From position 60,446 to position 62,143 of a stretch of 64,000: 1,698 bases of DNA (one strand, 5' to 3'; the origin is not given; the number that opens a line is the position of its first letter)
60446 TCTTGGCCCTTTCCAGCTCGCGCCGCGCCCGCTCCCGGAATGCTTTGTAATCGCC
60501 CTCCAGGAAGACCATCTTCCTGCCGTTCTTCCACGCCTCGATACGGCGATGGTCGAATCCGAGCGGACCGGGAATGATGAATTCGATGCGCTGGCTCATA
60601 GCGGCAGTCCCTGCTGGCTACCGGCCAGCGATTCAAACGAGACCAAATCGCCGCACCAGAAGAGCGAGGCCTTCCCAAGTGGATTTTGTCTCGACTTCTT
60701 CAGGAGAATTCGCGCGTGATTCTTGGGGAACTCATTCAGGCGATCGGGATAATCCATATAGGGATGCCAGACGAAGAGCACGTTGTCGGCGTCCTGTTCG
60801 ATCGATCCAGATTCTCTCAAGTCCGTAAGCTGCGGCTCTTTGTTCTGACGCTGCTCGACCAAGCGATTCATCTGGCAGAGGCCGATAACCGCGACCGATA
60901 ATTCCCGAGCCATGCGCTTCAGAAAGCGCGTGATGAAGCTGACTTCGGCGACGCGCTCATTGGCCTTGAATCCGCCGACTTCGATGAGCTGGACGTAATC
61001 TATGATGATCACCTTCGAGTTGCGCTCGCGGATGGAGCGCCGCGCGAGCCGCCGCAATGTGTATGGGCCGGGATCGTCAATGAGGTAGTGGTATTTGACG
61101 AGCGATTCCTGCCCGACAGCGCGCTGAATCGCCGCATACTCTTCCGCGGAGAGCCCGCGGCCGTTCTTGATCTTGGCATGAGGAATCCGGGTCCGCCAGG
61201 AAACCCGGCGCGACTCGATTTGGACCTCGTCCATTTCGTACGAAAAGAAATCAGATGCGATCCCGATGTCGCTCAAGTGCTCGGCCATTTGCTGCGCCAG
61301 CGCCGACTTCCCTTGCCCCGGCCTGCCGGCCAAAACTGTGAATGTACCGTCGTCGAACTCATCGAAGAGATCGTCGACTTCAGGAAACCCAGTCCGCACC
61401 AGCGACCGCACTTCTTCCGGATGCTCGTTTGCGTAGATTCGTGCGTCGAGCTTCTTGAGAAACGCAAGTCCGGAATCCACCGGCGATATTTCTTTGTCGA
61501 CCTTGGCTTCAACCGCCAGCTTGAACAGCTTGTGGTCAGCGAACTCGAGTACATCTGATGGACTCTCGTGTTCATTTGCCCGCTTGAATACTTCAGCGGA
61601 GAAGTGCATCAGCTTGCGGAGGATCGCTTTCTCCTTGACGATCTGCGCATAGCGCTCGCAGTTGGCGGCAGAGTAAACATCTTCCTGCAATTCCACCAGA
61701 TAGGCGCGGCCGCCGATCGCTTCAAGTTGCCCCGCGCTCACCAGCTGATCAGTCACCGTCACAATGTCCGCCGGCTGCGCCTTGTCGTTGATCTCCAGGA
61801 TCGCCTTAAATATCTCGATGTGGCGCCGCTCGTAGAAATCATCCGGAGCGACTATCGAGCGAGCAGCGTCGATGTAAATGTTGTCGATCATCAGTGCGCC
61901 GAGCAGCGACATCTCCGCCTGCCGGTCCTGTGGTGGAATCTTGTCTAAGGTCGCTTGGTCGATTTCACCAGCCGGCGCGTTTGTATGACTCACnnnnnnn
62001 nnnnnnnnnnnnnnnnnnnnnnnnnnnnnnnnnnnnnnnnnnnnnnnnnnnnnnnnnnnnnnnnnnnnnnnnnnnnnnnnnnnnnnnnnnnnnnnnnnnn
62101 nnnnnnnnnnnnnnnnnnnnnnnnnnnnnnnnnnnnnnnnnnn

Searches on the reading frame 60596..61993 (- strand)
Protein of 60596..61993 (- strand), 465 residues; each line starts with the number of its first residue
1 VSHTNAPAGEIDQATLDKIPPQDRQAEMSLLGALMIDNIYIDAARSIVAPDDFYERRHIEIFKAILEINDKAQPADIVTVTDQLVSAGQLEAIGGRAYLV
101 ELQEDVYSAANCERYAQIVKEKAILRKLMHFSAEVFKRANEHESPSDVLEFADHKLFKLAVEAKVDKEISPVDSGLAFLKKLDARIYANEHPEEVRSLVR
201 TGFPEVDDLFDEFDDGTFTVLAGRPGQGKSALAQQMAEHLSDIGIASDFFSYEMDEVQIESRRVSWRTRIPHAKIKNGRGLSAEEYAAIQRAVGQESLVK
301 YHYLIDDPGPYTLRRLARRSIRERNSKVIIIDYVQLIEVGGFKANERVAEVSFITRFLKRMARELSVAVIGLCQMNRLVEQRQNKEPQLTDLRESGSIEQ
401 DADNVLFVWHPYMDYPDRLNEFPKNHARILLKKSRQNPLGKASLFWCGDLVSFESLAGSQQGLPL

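Call 40: search_protein_families(library=pfam, proteins=[window:60596-61993:-], max_evalue=0.01)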
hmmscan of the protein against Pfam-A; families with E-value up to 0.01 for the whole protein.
window:60596-61993:- (465 aa): 10 families
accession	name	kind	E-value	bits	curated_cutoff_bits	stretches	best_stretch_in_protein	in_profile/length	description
PF03796.21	DnaB_C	-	7.4e-62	209.5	27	1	199-454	2-254/255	DnaB-like helicase C terminal domain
PF00772.26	DnaB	-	2.3e-30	105.1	23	1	20-121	2-103/103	DnaB-like helicase N terminal domain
PF13481.12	AAA_25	-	1e-05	25.7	27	1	199-374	15-189/195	AAA domain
PF13401.12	AAA_22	-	0.00012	22.8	27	1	216-351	5-104/130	AAA domain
PF06745.19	ATPase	-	0.00028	20.7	26.6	1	199-376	1-165/231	KaiC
PF13191.12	AAA_16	-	0.003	18.5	32.6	1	207-335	13-142/167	AAA ATPase domain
PF00004.35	AAA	-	0.0068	17.3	21.2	0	220-374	2-109/131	ATPase family associated with various cellular activities (AAA)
PF01895.24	PhoU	-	0.008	17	23.5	0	42-97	25-82/89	PhoU domain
PF20720.3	nSTAND3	-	0.0084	16.3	27.2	0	209-244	10-45/155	Novel STAND NTPase 3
PF24883.2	NPHP3_N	-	0.0085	16.7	24.8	0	214-251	20-57/164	Nephrocystin 3, N-terminal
